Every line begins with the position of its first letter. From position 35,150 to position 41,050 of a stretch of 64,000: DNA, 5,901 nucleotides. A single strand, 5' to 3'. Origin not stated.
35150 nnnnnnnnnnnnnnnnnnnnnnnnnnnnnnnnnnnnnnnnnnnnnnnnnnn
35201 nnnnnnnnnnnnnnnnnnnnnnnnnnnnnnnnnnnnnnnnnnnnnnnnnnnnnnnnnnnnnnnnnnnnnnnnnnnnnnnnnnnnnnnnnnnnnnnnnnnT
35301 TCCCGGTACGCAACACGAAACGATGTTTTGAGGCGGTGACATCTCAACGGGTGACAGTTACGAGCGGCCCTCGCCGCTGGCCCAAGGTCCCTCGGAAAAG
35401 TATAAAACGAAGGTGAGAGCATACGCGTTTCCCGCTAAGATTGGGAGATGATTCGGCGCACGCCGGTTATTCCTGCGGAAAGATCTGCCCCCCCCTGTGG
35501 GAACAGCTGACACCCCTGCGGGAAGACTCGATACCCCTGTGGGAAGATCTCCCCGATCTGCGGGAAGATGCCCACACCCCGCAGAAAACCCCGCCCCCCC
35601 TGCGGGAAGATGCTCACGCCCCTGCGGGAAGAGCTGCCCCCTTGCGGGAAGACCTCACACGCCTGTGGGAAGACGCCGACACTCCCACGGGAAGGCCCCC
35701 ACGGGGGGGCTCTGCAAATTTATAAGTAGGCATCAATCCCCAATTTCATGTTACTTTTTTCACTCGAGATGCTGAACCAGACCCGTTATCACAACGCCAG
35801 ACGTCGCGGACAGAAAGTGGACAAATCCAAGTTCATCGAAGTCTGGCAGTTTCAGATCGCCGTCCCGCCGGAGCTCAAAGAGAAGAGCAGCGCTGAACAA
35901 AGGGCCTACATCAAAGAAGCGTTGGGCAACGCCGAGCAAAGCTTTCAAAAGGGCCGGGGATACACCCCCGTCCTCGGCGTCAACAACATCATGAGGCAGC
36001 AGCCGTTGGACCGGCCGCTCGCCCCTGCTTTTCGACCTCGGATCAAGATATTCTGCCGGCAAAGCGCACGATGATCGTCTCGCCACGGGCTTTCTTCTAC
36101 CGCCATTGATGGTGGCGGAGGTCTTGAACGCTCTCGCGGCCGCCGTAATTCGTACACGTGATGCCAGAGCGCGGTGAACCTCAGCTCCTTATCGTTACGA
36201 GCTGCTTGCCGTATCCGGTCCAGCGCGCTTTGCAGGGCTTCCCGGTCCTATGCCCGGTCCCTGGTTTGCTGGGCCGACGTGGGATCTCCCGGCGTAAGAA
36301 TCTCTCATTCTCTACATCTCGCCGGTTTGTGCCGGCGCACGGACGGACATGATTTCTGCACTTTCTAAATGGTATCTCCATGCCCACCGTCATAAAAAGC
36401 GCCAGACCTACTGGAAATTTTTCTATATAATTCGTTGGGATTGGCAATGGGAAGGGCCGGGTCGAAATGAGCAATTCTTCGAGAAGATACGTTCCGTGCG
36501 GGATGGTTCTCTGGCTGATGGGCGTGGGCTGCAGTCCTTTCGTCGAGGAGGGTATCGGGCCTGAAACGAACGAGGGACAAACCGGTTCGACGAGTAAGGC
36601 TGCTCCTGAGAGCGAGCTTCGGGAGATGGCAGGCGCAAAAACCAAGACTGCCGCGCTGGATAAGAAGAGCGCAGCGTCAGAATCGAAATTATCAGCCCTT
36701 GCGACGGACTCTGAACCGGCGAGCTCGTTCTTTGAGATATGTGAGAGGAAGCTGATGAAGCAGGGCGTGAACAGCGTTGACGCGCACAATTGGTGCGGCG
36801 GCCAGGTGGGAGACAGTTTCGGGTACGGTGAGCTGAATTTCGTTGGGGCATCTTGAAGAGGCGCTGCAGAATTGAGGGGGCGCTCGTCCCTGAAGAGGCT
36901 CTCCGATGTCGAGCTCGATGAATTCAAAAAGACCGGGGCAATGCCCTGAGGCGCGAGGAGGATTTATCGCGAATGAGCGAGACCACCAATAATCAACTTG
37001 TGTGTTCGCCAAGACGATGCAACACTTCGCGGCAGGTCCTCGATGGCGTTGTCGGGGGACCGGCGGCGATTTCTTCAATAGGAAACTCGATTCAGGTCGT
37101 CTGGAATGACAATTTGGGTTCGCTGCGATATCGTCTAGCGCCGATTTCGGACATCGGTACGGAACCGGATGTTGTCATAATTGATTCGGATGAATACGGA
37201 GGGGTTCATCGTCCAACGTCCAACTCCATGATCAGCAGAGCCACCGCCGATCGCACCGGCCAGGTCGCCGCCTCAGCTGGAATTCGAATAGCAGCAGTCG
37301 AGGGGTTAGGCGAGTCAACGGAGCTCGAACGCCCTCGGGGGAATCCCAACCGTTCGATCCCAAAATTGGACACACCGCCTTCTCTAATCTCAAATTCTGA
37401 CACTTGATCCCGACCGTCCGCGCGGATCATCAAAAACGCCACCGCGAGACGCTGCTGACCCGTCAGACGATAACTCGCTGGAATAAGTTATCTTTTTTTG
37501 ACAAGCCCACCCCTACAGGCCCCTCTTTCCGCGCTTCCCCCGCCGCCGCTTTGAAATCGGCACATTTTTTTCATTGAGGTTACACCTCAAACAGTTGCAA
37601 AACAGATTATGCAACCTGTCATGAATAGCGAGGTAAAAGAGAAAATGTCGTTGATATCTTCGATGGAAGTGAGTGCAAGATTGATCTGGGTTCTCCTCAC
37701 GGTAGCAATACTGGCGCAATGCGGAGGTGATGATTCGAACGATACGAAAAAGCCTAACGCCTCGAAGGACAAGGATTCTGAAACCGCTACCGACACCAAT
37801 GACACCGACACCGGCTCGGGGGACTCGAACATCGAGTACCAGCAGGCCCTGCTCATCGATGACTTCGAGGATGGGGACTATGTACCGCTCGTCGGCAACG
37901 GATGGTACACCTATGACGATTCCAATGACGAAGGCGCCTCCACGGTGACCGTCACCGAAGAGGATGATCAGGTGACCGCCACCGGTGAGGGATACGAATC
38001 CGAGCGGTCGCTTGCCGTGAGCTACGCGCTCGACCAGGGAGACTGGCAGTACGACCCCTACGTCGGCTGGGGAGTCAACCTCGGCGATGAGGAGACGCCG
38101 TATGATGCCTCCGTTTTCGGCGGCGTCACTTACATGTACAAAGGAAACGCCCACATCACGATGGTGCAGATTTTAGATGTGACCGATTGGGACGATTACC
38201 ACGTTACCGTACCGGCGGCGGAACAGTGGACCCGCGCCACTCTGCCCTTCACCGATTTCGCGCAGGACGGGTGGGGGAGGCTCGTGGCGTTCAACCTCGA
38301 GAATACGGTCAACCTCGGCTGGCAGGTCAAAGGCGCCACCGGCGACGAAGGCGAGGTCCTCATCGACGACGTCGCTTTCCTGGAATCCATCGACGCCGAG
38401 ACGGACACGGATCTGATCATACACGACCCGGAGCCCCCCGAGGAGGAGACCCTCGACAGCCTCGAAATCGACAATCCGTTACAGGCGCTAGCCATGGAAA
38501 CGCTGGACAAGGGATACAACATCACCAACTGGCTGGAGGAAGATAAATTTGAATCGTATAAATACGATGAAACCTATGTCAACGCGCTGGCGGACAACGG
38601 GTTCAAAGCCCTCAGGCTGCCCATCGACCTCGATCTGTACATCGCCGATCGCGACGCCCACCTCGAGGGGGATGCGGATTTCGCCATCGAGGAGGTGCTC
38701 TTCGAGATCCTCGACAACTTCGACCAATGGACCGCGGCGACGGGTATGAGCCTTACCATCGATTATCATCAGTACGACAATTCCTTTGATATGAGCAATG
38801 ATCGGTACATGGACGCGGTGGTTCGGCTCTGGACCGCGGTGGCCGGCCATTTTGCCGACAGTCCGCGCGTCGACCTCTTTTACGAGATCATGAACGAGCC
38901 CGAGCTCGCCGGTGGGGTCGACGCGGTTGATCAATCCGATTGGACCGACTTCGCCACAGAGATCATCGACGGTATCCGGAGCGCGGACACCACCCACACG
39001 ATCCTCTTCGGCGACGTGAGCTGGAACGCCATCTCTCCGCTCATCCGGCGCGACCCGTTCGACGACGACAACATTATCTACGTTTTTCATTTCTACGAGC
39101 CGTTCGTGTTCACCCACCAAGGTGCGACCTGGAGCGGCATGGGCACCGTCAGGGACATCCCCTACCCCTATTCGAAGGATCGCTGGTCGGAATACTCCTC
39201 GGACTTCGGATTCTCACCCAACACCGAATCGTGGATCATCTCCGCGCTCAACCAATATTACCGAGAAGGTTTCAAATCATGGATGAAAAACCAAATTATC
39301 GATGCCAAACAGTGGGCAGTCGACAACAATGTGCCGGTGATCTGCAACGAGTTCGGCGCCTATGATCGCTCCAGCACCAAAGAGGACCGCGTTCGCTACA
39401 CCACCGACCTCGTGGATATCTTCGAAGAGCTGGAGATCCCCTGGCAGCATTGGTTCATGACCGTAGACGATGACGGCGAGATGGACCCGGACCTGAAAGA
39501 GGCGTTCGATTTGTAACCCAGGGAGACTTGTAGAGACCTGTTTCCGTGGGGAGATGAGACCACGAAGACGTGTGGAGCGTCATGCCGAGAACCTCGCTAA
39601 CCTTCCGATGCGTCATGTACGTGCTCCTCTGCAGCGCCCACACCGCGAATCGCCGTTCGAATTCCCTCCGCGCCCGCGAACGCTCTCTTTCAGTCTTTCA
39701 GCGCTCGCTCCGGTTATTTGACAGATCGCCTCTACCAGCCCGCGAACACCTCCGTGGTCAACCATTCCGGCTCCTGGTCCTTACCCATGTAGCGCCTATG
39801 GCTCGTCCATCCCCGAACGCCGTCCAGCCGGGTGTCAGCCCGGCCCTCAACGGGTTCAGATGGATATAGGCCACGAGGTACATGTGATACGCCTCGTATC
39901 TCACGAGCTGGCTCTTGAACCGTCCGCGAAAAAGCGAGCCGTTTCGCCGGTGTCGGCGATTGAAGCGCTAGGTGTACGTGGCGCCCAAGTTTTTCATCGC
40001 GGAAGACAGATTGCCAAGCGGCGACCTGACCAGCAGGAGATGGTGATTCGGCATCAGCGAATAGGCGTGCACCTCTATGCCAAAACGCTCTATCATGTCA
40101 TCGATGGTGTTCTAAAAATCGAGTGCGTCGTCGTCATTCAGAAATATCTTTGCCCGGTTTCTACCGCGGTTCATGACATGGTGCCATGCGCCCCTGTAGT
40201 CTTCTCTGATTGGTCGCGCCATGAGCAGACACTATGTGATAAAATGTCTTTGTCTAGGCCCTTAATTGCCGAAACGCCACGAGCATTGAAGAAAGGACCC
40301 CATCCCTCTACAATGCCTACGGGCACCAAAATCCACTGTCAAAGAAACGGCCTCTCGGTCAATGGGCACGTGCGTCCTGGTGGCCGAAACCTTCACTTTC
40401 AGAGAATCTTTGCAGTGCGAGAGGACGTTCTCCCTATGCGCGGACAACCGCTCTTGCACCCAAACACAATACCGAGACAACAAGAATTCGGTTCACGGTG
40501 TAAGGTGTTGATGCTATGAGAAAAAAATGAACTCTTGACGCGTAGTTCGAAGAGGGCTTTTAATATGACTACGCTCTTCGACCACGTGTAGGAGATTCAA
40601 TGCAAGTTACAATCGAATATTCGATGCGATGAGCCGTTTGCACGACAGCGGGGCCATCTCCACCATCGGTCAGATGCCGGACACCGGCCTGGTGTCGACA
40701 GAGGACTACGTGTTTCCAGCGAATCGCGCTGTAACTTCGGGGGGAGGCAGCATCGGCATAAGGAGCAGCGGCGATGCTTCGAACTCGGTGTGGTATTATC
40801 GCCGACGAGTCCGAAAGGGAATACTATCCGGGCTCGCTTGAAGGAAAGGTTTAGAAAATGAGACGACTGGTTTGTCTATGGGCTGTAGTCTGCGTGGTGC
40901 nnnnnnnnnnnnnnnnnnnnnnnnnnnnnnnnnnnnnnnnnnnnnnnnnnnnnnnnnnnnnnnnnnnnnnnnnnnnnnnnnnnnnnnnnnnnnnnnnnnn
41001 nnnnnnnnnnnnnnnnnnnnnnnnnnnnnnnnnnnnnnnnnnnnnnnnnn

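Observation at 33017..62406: Array of ten lipid-anchored polysaccharide-active proteins, nine on an alternating-Asp stalk: a candidate surface enzyme-display system distinct from PULs and cellulosomes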

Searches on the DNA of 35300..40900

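Call 74: search_rna_families(source=window, start=35300, end=40900, threshold=evalue, max_evalue=0.1)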
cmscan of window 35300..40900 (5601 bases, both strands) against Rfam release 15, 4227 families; matches with E-value up to 0.1: 0.
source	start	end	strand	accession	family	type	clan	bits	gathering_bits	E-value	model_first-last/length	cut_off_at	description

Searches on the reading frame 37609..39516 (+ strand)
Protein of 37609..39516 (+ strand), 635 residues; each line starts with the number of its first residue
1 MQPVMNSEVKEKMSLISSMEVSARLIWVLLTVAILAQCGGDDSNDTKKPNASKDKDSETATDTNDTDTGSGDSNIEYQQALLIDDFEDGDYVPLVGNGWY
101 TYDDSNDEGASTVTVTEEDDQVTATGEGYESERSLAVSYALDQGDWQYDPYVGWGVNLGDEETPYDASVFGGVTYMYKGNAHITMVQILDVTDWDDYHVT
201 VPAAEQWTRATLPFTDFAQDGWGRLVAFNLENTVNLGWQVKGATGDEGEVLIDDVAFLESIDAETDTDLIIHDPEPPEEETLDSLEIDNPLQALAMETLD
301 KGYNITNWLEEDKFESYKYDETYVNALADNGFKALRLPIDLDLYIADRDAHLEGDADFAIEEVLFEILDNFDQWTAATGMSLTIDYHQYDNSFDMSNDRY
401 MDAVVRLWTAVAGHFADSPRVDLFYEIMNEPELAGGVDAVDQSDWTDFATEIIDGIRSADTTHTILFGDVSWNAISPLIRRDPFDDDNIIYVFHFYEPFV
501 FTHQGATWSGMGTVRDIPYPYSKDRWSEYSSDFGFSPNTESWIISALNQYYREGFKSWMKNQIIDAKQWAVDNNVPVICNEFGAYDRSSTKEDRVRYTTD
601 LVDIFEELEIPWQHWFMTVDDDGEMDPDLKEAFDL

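Call 5: search_protein_families(library=pfam, proteins=[window:37609-39516:+], max_evalue=0.01)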
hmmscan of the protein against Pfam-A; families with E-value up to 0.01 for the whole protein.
window:37609-39516:+ (635 aa): 2 families
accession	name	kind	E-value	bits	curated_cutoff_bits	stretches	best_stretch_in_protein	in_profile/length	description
PF00150.24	Cellulase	-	2.5e-37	129.3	23.5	1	317-618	21-269/272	Cellulase (glycosyl hydrolase family 5)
PF08547.18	CIA30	-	0.0033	17.9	24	1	98-228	11-129/157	Complex I intermediate-associated protein 30 (CIA30)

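Call 19: search_protein_families(library=ncbifam, proteins=[window:37609-39516:+], max_evalue=0.01)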
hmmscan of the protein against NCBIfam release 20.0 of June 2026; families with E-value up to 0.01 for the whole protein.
window:37609-39516:+ (635 aa): 0 families
